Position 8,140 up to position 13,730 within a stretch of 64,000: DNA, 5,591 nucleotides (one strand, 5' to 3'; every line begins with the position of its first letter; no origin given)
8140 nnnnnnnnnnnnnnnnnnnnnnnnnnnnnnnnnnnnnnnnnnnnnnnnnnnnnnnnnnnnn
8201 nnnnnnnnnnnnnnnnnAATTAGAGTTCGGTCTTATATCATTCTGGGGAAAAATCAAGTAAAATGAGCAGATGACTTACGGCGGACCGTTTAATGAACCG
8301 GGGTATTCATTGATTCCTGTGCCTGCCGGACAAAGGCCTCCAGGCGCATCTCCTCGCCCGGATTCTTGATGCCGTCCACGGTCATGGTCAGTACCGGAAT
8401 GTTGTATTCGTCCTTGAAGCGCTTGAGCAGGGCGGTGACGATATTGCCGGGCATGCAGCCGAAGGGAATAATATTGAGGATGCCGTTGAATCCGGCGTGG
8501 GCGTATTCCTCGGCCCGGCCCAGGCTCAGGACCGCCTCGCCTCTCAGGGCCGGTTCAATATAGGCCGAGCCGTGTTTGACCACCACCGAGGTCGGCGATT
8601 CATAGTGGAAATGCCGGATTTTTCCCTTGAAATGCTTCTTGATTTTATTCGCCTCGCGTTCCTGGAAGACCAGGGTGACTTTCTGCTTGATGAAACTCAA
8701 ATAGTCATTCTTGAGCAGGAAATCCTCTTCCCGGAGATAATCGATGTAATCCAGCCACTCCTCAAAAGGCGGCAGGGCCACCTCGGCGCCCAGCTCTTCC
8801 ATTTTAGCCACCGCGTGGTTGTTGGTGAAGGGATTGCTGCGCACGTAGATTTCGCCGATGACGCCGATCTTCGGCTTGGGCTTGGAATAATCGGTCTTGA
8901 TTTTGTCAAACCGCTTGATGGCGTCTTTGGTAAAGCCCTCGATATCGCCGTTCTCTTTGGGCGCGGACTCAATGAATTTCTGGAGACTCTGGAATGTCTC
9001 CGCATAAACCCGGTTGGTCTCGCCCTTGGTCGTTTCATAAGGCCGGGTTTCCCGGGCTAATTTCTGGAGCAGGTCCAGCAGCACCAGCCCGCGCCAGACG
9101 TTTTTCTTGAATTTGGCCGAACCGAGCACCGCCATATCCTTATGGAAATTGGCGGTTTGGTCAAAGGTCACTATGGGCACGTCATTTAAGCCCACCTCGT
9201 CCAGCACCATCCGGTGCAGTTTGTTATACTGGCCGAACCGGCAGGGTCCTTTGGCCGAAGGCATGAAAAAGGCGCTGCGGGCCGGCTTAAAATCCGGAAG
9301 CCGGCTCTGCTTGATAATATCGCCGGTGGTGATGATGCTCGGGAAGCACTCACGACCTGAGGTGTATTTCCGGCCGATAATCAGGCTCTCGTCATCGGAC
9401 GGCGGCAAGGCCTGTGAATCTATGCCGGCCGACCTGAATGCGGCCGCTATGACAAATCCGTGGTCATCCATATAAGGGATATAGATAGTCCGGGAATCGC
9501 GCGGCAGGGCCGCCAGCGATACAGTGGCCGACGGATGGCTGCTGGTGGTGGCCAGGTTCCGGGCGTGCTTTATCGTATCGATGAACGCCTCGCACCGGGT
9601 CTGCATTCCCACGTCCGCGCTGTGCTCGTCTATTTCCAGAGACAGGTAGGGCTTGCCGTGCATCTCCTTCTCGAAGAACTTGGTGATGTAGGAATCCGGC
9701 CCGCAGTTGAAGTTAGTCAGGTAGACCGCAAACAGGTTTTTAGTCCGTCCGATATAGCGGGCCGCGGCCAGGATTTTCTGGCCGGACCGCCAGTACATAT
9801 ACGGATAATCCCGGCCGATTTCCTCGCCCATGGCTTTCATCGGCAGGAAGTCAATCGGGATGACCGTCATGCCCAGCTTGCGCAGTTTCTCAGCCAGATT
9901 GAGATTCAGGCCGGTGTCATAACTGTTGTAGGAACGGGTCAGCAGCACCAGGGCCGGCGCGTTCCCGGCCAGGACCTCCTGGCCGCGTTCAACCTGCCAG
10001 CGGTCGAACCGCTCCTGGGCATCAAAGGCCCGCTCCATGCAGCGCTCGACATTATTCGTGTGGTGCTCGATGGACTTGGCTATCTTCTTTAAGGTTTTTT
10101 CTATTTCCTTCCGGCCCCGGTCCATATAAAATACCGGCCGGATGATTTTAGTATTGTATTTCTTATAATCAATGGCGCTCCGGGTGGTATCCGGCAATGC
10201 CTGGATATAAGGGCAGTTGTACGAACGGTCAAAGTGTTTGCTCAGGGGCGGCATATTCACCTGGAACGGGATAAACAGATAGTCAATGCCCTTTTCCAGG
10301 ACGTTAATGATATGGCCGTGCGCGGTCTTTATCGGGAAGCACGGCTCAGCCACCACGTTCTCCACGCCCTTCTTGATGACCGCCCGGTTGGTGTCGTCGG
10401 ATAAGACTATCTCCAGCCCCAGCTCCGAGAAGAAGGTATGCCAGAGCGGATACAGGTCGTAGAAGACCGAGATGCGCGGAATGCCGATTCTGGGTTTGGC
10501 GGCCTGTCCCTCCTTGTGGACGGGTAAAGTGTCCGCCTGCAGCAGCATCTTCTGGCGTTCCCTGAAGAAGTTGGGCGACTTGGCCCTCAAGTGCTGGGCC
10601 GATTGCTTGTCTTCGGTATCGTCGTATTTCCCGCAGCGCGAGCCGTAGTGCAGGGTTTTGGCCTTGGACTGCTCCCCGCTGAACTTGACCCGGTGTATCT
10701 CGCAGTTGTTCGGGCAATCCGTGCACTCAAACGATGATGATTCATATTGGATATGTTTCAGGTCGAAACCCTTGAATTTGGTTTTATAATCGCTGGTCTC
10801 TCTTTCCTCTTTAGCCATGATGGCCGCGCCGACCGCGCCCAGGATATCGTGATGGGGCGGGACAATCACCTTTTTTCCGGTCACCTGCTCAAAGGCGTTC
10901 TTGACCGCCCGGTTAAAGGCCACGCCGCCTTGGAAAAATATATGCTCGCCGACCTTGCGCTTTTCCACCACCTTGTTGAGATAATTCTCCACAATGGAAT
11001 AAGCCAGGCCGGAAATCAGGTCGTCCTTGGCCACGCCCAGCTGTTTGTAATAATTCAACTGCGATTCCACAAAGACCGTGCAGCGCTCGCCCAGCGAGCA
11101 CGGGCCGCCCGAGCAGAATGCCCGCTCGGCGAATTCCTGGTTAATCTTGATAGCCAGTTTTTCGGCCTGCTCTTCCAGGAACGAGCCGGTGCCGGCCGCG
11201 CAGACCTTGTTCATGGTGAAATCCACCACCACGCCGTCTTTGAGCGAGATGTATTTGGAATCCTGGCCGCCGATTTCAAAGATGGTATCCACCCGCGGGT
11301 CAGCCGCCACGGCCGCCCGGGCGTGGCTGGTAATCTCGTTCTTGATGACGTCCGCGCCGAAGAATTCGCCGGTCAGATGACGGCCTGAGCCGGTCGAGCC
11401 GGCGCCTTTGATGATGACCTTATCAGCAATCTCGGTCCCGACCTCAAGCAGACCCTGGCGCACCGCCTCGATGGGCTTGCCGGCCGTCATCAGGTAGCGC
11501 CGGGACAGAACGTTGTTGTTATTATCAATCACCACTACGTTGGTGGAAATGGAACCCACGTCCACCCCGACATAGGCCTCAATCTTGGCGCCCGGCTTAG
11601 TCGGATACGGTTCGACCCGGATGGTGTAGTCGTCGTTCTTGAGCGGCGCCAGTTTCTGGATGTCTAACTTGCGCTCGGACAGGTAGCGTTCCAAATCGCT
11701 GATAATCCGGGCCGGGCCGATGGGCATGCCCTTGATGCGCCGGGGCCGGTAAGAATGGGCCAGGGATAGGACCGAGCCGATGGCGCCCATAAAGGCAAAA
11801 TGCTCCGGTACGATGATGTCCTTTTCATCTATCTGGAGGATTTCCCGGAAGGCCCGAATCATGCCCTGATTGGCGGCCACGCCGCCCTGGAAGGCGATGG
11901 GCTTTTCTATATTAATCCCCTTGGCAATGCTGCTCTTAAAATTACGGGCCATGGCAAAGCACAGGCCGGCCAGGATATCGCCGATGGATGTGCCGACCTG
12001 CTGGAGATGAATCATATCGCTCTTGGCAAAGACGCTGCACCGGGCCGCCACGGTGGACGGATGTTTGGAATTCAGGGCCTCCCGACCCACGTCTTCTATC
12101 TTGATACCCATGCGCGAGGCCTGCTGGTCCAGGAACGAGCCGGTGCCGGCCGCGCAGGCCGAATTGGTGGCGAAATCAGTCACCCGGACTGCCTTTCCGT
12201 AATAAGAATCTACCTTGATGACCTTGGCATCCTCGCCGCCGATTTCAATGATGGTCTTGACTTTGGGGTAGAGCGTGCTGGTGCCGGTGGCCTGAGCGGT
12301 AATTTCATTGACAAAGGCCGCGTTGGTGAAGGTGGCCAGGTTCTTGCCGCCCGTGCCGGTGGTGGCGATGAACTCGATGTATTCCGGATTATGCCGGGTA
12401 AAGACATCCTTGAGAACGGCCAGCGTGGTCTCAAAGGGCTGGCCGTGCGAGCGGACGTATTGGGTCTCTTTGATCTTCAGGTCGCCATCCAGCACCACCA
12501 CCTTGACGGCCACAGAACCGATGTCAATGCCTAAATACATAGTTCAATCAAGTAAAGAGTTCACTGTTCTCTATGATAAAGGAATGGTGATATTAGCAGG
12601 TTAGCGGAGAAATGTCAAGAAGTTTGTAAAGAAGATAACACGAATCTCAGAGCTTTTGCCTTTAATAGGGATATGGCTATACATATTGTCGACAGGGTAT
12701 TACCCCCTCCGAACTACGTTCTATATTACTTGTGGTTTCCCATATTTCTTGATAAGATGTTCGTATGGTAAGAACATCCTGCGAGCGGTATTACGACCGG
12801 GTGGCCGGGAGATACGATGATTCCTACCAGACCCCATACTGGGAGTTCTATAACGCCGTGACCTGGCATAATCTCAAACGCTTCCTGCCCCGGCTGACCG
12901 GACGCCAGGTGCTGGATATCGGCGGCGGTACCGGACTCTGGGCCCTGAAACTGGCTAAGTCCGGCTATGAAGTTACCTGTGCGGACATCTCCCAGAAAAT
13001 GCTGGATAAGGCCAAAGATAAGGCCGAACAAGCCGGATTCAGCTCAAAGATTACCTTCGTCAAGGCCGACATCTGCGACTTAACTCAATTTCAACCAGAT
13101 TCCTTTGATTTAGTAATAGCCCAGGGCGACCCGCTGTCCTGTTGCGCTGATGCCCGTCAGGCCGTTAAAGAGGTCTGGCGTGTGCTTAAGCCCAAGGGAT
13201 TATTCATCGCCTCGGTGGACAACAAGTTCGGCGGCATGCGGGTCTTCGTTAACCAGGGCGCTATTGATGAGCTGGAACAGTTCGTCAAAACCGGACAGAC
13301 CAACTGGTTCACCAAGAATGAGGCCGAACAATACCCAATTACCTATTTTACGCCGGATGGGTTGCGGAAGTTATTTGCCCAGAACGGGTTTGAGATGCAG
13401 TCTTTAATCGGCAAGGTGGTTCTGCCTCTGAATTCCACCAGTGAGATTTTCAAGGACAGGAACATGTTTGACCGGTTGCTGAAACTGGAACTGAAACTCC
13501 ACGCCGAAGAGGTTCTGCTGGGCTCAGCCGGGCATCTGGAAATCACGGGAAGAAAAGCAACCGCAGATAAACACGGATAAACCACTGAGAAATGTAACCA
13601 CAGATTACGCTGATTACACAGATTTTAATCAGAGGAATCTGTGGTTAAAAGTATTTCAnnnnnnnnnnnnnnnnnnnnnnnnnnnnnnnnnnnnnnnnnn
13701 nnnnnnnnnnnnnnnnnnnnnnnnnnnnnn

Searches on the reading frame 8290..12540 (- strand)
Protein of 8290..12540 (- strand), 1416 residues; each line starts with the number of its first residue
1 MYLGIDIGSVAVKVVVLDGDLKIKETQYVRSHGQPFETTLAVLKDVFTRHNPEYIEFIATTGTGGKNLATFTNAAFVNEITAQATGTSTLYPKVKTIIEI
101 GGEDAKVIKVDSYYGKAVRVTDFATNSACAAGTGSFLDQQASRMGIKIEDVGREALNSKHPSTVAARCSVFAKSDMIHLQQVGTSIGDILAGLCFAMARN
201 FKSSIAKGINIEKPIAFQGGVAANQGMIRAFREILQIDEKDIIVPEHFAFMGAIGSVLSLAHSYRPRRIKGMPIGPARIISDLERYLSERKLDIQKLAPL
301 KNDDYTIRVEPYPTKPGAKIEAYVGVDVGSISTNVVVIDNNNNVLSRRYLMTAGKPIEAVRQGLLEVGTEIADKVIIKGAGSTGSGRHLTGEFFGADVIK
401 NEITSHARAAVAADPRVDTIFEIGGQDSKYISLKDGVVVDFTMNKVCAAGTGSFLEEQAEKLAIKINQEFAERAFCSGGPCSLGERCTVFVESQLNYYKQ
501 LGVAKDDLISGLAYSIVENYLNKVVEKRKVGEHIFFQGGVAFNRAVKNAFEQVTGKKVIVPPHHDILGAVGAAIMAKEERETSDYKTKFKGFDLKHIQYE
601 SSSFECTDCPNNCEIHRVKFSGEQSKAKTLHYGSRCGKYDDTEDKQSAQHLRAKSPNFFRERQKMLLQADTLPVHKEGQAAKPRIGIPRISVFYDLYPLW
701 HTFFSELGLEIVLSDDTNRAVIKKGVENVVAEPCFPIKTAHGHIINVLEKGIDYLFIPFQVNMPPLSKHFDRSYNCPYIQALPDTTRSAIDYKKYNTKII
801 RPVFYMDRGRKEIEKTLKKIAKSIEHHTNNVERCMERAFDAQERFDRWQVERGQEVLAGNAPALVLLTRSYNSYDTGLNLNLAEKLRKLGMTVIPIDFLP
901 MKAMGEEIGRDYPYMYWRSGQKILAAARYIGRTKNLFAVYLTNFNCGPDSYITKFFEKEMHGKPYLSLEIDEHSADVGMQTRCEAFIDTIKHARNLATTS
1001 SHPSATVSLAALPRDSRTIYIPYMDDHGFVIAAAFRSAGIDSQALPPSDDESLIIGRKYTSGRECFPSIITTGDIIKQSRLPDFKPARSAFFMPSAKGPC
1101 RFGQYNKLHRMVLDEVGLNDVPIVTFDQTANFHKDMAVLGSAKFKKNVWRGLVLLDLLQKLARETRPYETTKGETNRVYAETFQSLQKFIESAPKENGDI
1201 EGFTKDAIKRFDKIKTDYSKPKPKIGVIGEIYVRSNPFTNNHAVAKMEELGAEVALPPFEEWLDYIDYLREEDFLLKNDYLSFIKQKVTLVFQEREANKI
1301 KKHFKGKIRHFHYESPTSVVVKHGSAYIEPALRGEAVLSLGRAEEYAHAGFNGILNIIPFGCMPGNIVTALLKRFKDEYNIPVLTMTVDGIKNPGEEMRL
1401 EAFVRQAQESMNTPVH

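Call 30: search_protein_families(library=pfam, proteins=[window:8290-12540:-], max_evalue=0.00001)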
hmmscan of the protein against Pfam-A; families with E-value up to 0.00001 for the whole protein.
window:8290-12540:- (1416 aa): 3 families
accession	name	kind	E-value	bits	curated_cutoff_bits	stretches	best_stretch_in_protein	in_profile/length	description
PF01869.26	BcrAD_BadFG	-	1.8e-74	251.1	31.5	2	324-576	1-271/271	BadF/BadG/BcrA/BcrD ATPase family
PF09989.15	DUF2229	-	2.3e-59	201.1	29.4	1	684-898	1-217/218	CoA enzyme activase uncharacterised domain (DUF2229)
PF06050.19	HGD-D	-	1.3e-06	28.7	28.4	0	932-990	281-342/342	2-hydroxyglutaryl-CoA dehydratase, D-component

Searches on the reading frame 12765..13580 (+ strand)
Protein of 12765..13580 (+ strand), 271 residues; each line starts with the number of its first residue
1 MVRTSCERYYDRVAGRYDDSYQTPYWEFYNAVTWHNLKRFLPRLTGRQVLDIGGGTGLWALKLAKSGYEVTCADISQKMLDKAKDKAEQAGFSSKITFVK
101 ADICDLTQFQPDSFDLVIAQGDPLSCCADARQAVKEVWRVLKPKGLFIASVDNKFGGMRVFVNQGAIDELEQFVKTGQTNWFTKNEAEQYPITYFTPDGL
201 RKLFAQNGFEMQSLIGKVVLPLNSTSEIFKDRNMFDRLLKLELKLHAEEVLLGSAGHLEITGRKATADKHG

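Call 30: search_protein_families(library=pfam, proteins=[window:12765-13580:+], max_evalue=0.00001)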
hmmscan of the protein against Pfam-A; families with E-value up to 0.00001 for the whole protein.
window:12765-13580:+ (271 aa): 8 families
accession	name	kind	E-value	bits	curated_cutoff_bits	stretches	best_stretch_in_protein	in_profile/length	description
PF13649.12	Methyltransf_25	-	6.4e-24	84.9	27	1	49-145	1-97/97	Methyltransferase domain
PF08241.18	Methyltransf_11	-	7.4e-23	81.5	21.2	1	50-148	1-94/95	Methyltransferase domain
PF13847.12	Methyltransf_31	-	8.2e-18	64.9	27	1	46-151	4-112/145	Methyltransferase domain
PF01209.24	Ubie_methyltran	-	1.3e-16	61.1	20.1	1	33-148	34-150/233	ubiE/COQ5 methyltransferase family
PF08242.18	Methyltransf_12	-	3e-15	57.2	30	1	50-147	1-98/98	Methyltransferase domain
PF13489.12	Methyltransf_23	-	1.4e-13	51.3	27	1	25-213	1-163/164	Methyltransferase domain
PF01170.24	UPF0020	-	6.7e-08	32.9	22.3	1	65-119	74-127/197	RMKL-like, methyltransferase domain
PF05175.20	MTS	-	2.3e-07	31.1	23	1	41-119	27-104/170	Methyltransferase small domain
